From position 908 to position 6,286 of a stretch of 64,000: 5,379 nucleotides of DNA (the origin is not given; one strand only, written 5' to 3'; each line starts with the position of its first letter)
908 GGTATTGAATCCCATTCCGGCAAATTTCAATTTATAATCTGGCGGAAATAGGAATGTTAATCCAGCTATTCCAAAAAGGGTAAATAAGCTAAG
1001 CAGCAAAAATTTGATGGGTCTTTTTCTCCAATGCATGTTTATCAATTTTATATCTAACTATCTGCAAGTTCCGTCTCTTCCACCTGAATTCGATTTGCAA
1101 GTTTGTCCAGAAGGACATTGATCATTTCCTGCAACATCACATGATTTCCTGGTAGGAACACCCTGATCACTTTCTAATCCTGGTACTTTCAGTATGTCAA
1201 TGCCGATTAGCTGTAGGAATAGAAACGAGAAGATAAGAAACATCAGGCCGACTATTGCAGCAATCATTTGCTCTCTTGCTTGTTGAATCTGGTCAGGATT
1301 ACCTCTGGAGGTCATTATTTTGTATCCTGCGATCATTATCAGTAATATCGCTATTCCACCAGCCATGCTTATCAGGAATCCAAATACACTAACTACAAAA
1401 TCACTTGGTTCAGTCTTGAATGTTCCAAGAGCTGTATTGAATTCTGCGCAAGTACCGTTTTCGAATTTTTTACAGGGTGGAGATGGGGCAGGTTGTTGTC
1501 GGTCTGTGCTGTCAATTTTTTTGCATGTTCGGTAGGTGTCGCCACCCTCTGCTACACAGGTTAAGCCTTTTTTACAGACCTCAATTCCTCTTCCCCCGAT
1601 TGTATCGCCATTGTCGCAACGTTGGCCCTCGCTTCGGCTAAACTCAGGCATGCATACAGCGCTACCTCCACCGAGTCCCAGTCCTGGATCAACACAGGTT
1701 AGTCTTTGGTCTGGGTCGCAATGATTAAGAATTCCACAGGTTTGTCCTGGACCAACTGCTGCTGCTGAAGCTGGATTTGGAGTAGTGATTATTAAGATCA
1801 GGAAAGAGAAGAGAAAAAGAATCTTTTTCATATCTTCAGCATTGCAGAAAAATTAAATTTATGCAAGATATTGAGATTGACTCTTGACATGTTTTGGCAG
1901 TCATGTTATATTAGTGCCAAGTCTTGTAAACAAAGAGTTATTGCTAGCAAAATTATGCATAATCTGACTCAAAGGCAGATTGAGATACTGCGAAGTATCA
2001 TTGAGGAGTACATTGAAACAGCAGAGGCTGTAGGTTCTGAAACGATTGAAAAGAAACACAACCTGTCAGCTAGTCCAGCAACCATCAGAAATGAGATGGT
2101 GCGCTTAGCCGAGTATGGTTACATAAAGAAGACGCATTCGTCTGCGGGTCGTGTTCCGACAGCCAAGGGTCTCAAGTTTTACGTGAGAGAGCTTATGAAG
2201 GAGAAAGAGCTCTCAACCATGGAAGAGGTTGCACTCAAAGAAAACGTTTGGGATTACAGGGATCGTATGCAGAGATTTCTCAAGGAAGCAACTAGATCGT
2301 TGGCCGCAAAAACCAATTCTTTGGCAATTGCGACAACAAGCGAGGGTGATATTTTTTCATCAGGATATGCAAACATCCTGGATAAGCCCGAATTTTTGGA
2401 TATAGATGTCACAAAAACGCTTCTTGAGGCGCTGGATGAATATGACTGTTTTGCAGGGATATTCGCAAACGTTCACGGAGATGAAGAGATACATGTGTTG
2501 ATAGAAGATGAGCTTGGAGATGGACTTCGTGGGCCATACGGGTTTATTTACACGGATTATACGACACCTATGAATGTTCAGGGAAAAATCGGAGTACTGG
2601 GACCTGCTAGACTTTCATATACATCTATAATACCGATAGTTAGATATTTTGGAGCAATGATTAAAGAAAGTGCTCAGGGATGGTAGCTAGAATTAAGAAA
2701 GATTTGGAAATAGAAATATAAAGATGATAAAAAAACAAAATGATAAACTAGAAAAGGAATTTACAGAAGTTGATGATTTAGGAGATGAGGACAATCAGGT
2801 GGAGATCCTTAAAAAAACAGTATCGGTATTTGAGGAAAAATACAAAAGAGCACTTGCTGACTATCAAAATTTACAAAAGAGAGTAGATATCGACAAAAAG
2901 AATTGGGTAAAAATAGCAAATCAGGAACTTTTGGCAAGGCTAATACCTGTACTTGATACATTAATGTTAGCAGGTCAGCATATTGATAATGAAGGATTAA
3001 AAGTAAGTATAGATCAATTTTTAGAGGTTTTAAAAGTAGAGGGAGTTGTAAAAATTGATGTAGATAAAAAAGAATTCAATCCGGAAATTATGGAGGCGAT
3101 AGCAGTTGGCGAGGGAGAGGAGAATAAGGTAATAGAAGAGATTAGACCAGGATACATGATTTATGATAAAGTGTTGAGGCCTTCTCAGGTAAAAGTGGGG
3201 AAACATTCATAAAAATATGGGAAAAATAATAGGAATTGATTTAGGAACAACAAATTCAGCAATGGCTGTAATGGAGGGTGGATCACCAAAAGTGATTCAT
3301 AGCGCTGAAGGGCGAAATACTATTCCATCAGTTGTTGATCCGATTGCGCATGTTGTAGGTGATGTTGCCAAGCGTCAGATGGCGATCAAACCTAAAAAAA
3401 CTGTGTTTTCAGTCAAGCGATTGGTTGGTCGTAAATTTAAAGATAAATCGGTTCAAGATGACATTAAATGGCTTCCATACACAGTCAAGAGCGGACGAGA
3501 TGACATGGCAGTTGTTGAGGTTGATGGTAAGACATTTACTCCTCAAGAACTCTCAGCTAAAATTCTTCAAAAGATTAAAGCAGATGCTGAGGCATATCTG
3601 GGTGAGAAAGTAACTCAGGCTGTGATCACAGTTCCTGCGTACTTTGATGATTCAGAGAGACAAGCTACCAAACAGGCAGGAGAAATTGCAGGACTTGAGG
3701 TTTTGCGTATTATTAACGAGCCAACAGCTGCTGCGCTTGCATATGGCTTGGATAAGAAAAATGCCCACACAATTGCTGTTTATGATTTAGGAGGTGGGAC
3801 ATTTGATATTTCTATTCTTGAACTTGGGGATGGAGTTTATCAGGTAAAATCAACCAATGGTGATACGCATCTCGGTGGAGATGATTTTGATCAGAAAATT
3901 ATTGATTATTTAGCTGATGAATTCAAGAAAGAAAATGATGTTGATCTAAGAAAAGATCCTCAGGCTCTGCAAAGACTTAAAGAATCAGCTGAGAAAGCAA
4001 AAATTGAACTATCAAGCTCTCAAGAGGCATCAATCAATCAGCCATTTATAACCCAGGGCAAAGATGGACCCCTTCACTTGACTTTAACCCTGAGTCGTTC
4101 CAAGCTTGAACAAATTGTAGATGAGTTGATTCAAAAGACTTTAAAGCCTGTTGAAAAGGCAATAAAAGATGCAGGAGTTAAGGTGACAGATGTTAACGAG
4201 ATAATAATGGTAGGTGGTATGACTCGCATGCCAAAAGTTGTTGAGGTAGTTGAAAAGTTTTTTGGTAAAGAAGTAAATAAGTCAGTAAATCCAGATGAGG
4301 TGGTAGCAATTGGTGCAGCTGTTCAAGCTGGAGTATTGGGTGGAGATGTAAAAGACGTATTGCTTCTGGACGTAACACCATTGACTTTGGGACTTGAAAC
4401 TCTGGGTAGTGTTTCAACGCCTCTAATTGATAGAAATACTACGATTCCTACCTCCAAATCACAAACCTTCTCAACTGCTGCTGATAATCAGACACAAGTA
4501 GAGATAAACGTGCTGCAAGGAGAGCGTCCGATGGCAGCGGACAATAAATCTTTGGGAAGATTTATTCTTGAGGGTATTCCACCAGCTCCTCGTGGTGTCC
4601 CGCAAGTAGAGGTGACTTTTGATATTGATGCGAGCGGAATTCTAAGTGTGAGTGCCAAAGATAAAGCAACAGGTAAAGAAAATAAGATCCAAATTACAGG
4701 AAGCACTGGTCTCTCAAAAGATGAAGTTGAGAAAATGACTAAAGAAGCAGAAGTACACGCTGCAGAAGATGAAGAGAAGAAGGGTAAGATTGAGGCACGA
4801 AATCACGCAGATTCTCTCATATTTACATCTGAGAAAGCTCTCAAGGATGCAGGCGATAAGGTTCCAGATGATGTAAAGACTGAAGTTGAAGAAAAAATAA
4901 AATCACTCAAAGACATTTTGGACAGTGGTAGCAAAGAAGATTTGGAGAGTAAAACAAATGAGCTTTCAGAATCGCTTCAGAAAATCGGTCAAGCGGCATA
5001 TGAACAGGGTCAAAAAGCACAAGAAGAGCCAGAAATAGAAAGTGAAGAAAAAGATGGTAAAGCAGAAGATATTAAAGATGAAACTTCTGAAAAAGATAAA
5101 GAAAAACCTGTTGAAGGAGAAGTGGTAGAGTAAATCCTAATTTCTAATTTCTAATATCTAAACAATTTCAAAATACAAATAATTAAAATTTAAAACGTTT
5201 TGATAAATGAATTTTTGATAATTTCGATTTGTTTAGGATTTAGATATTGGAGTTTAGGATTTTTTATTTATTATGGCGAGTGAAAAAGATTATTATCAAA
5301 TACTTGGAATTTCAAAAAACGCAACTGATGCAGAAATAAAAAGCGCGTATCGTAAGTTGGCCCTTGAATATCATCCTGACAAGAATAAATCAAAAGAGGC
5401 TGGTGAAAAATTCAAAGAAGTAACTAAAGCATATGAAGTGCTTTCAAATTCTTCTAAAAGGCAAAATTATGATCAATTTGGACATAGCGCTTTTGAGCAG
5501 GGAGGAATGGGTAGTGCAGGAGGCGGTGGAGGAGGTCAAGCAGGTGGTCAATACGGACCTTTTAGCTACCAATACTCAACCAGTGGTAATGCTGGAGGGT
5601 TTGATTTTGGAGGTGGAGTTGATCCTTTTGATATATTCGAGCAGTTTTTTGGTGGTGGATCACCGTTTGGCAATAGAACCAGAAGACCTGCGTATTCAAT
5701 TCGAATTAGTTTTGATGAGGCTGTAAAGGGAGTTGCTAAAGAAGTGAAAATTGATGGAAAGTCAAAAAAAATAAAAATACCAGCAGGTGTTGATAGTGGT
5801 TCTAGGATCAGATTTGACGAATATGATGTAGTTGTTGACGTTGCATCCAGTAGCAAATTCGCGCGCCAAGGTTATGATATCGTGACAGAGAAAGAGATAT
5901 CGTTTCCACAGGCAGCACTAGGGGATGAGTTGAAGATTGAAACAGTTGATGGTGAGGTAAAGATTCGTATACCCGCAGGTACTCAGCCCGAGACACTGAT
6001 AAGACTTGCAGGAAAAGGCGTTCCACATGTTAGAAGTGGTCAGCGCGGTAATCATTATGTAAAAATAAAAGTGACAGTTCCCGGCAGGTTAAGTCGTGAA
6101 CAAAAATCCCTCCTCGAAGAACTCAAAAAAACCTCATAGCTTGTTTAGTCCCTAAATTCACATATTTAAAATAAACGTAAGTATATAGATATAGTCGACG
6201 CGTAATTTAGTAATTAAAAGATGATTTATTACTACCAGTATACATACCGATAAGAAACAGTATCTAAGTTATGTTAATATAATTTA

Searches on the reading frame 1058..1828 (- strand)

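Call 42: search_protein_families(library=pfam, proteins=[window:1058-1828:-], max_evalue=0.001)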
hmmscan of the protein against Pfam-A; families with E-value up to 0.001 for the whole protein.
window:1058-1828:- (256 aa): 1 family
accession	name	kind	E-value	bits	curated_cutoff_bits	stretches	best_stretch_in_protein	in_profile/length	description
PF18895.5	T4SS_pilin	-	9.7e-08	32.4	26.6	1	148-205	12-68/71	Type IV secretion system pilin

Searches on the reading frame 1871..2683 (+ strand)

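Call 8: search_protein_families(library=pfam, proteins=[window:1871-2683:+], max_evalue=0.001)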
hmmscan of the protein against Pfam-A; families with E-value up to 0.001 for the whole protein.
window:1871-2683:+ (271 aa): 3 families
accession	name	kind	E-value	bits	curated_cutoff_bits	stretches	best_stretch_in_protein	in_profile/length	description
PF01628.27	HrcA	-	2.1e-16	61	22.2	1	103-254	76-215/215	HrcA protein C terminal domain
PF03444.21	HrcA_DNA-bdg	-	2.2e-05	24.5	21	1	31-100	1-69/79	Winged helix-turn-helix transcription repressor, HrcA DNA-binding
PF01726.22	LexA_DNA_bind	-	0.00041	20.5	23.7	1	29-89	1-60/65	LexA DNA binding domain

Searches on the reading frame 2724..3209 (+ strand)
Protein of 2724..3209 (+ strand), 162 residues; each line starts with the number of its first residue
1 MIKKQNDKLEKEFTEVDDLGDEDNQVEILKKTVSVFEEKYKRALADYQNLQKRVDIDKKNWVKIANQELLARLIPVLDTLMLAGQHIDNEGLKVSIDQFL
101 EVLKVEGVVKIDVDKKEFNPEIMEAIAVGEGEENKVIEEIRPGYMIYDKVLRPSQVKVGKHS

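Call 8: search_protein_families(library=pfam, proteins=[window:2724-3209:+], max_evalue=0.001)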
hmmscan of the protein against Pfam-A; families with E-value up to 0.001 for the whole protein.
window:2724-3209:+ (162 aa): 1 family
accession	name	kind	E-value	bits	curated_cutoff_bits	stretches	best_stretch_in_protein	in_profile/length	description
PF01025.24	GrpE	-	3e-30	105.5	25.8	1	13-160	7-165/165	GrpE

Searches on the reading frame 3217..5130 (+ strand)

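Call 8: search_protein_families(library=pfam, proteins=[window:3217-5130:+], max_evalue=0.001)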
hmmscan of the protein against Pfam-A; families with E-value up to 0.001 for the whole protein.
window:3217-5130:+ (638 aa): 3 families
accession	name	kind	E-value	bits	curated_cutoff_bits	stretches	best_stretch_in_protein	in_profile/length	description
PF00012.26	HSP70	-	2.5e-252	838.8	20.6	1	4-595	1-598/599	Hsp70 protein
PF06723.19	MreB_Mbl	-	2.2e-21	76.5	27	1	113-368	74-316/327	MreB/Mbl protein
PF01869.26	BcrAD_BadFG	-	8e-05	22.7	31.5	0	299-370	193-270/271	BadF/BadG/BcrA/BcrD ATPase family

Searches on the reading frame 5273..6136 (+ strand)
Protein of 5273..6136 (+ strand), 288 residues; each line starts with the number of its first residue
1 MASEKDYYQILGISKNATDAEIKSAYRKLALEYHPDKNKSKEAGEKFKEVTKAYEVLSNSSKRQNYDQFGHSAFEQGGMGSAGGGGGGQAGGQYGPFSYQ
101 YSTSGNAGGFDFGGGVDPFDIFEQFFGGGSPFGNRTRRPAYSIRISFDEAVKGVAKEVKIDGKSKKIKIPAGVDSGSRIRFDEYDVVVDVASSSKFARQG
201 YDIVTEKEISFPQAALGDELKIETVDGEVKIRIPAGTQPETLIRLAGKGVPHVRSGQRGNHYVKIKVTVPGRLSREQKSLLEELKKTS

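Call 8: search_protein_families(library=pfam, proteins=[window:5273-6136:+], max_evalue=0.001)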
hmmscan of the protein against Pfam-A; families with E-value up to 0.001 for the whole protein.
window:5273-6136:+ (288 aa): 2 families
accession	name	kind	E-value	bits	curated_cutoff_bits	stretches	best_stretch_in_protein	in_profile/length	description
PF01556.23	DnaJ_C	-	3.9e-34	118.3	26.6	1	141-270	3-152/152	DnaJ C terminal domain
PF00226.36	DnaJ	-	9.6e-29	99.7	27.8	1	6-67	1-63/63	DnaJ domain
